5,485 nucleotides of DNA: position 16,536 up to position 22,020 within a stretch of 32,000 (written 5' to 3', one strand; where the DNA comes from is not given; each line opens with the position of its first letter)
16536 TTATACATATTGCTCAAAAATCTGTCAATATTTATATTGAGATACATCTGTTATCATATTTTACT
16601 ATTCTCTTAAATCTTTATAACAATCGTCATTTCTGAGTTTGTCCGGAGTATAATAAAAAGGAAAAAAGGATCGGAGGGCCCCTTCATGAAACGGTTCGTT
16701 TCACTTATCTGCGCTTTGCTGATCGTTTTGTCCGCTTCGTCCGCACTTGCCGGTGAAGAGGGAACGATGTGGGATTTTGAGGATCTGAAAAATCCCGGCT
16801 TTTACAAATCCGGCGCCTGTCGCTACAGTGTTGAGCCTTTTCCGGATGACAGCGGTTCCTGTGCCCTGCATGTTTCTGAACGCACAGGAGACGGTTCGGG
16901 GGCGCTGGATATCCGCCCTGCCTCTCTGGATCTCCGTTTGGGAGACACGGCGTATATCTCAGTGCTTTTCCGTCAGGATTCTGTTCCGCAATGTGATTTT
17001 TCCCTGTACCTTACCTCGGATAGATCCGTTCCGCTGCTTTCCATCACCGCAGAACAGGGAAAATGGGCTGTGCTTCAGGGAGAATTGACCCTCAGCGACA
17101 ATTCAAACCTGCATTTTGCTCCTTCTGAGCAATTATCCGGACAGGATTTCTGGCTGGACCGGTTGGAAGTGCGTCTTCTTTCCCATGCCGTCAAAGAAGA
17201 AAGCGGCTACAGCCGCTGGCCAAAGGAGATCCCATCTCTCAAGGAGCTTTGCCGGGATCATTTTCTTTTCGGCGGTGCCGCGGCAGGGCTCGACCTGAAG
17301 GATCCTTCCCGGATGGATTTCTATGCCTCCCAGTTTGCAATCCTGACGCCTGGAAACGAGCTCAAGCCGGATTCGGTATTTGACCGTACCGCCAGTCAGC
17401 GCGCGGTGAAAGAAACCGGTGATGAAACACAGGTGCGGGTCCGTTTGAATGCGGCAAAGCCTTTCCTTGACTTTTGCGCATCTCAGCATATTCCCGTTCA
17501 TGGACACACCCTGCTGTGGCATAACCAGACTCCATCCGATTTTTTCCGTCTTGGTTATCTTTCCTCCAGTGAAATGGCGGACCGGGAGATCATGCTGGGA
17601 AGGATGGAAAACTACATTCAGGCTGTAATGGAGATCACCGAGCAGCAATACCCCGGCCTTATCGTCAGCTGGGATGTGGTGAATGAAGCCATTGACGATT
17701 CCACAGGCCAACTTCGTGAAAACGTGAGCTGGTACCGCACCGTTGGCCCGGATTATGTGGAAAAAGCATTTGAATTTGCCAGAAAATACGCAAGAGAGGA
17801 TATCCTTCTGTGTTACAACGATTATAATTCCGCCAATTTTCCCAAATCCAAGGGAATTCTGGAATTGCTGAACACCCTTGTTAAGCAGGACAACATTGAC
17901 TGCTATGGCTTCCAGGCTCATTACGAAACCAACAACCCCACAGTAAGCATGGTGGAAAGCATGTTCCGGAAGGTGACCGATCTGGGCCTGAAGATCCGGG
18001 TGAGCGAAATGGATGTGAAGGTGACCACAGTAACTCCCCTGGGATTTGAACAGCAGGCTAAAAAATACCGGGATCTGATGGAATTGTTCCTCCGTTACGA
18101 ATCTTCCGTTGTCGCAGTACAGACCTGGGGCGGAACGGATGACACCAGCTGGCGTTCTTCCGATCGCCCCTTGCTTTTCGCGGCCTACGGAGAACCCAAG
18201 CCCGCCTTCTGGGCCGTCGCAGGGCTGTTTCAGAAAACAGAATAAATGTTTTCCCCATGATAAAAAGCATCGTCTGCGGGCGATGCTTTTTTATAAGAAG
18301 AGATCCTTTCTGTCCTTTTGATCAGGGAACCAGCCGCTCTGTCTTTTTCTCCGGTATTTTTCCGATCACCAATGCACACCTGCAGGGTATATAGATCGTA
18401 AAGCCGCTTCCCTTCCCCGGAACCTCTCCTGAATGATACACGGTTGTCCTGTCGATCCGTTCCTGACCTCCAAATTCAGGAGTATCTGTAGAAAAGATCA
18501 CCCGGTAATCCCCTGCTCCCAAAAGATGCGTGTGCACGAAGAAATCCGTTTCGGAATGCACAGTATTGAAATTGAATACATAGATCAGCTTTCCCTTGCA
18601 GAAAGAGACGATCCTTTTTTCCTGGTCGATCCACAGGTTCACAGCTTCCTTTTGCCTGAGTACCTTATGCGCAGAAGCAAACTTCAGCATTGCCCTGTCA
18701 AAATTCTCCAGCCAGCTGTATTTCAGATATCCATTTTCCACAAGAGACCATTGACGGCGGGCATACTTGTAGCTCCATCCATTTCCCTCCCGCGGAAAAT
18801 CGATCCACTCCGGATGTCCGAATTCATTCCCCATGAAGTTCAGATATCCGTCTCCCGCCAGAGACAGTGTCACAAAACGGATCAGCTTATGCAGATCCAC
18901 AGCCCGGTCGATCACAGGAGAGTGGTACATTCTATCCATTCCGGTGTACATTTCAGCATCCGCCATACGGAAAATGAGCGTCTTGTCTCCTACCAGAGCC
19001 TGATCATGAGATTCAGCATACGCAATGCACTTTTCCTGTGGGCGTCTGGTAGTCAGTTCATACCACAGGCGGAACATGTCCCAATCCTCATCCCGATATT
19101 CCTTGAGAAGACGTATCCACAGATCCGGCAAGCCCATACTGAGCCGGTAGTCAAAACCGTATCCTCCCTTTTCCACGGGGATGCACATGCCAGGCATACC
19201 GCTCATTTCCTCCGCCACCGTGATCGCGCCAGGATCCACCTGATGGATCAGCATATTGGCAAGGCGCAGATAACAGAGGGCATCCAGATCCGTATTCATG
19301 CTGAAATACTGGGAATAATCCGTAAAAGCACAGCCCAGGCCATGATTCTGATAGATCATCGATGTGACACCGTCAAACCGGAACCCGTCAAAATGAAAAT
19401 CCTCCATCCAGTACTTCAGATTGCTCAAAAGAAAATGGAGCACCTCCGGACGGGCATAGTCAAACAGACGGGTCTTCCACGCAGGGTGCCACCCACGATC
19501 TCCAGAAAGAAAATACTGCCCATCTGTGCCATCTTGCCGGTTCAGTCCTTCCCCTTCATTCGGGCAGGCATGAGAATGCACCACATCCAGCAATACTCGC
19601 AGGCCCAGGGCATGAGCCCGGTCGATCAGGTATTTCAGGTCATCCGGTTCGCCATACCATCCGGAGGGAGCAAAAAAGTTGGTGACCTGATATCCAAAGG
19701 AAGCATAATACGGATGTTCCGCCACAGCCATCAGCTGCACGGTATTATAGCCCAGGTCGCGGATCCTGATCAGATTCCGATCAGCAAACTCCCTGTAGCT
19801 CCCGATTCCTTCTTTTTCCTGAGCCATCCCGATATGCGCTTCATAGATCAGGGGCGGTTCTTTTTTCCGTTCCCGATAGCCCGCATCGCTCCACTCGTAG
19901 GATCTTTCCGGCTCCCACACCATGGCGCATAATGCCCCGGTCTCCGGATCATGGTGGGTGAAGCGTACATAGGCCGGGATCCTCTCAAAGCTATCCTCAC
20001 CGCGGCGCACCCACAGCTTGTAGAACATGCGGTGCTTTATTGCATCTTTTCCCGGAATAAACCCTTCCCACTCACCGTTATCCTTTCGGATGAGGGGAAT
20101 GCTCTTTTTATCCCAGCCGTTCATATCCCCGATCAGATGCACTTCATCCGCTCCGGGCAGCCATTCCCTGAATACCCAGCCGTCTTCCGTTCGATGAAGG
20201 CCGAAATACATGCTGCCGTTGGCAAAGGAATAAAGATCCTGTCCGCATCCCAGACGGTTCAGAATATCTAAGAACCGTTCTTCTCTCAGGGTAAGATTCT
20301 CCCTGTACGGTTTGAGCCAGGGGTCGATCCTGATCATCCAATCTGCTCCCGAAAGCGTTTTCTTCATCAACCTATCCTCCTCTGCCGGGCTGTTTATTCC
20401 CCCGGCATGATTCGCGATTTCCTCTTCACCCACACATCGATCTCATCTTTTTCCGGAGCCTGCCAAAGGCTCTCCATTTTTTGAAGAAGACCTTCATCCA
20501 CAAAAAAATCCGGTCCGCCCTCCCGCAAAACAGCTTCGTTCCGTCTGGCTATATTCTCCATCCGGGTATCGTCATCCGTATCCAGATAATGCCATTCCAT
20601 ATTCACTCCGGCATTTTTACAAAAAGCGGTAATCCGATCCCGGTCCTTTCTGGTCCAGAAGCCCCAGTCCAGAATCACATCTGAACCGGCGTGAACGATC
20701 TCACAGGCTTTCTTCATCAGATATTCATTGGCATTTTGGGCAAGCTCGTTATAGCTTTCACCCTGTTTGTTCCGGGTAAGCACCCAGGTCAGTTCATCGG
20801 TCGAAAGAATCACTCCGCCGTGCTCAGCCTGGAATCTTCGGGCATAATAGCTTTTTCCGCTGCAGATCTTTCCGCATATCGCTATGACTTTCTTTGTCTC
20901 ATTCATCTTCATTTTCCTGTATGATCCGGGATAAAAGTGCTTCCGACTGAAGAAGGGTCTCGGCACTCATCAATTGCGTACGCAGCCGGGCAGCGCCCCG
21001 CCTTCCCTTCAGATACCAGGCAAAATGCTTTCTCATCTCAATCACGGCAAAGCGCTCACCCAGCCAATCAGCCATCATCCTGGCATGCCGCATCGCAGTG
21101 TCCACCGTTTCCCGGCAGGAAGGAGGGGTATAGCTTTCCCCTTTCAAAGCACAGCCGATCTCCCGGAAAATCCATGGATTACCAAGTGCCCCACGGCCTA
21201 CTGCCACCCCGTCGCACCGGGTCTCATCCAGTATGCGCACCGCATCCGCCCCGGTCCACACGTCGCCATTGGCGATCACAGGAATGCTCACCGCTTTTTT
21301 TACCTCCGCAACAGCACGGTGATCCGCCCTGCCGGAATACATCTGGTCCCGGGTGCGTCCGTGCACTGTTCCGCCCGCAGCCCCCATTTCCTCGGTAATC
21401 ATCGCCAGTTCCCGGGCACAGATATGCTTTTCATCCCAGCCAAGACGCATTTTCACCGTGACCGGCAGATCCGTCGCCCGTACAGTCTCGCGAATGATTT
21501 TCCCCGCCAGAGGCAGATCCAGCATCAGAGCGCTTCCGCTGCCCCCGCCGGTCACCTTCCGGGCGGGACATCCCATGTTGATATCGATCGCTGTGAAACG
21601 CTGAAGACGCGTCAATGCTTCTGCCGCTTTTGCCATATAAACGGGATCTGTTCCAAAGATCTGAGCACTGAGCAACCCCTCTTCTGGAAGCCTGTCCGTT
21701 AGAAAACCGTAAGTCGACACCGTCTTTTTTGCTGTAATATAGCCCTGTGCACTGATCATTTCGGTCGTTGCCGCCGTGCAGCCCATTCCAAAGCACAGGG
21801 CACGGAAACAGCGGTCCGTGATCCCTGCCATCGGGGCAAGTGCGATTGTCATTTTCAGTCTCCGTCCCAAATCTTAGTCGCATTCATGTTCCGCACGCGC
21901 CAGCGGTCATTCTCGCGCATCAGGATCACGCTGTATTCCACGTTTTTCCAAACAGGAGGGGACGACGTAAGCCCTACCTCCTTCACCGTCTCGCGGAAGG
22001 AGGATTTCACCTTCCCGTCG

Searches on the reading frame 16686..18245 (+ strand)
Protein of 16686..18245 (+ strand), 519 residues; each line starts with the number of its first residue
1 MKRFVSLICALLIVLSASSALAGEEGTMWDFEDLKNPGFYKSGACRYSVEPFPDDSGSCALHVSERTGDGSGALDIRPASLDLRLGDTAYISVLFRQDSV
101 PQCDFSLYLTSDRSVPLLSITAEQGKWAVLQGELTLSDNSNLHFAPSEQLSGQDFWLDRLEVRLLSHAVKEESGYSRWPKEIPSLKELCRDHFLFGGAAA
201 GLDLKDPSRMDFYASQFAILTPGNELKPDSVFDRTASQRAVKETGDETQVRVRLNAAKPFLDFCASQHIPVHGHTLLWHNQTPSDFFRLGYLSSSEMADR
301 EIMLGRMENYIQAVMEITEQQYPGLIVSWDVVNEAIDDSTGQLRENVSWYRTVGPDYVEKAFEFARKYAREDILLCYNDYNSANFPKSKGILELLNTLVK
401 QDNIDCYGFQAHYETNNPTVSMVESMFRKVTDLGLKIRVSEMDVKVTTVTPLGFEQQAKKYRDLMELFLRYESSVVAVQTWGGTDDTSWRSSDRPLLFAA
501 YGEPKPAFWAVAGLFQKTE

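Call 11: search_protein_families(library=pfam, proteins=[window:16686-18245:+], max_evalue=0.001)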
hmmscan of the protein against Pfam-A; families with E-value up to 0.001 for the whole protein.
window:16686-18245:+ (519 aa): 1 family
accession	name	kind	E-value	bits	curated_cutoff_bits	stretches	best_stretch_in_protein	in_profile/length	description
PF00331.26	Glyco_hydro_10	-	3.6e-76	256.8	22.1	1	184-512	1-309/311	Glycosyl hydrolase family 10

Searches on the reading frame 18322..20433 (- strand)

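Call 11: search_protein_families(library=pfam, proteins=[window:18322-20433:-], max_evalue=0.001)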
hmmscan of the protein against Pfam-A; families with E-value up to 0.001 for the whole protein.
window:18322-20433:- (703 aa): 3 families
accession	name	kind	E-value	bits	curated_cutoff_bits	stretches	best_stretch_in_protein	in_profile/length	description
PF02922.24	CBM_48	-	1.1e-14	54.9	22.4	1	77-155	2-82/83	Carbohydrate-binding module 48 (Isoamylase N-terminal domain)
PF00128.31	Alpha-amylase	-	1.5e-13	51.3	22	1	224-290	28-93/446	Alpha amylase, catalytic domain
PF02806.24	Alpha-amylase_C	-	2.7e-10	40.9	21.2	1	601-690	1-92/95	Alpha amylase, C-terminal all-beta domain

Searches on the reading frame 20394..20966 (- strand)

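Call 11: search_protein_families(library=pfam, proteins=[window:20394-20966:-], max_evalue=0.001)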
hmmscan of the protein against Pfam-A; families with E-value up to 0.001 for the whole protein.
window:20394-20966:- (190 aa): 3 families
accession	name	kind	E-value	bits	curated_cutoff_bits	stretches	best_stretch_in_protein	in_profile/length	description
PF13671.12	AAA_33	-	4.8e-20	72.7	27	1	27-164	1-136/143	AAA domain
PF13238.12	AAA_18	-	3.2e-06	28.1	29.4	1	28-143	1-112/128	AAA domain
PF06414.18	Zeta_toxin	-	3.7e-05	23.7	22.3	1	20-146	11-147/199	Zeta toxin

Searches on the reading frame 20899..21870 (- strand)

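Call 11: search_protein_families(library=pfam, proteins=[window:20899-21870:-], max_evalue=0.001)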
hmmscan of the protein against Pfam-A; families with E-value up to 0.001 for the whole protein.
window:20899-21870:- (323 aa): 1 family
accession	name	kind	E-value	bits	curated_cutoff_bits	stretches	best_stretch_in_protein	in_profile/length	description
PF01207.24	Dus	-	7.4e-81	272.1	20.4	1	11-314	2-303/311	Dihydrouridine synthase (Dus)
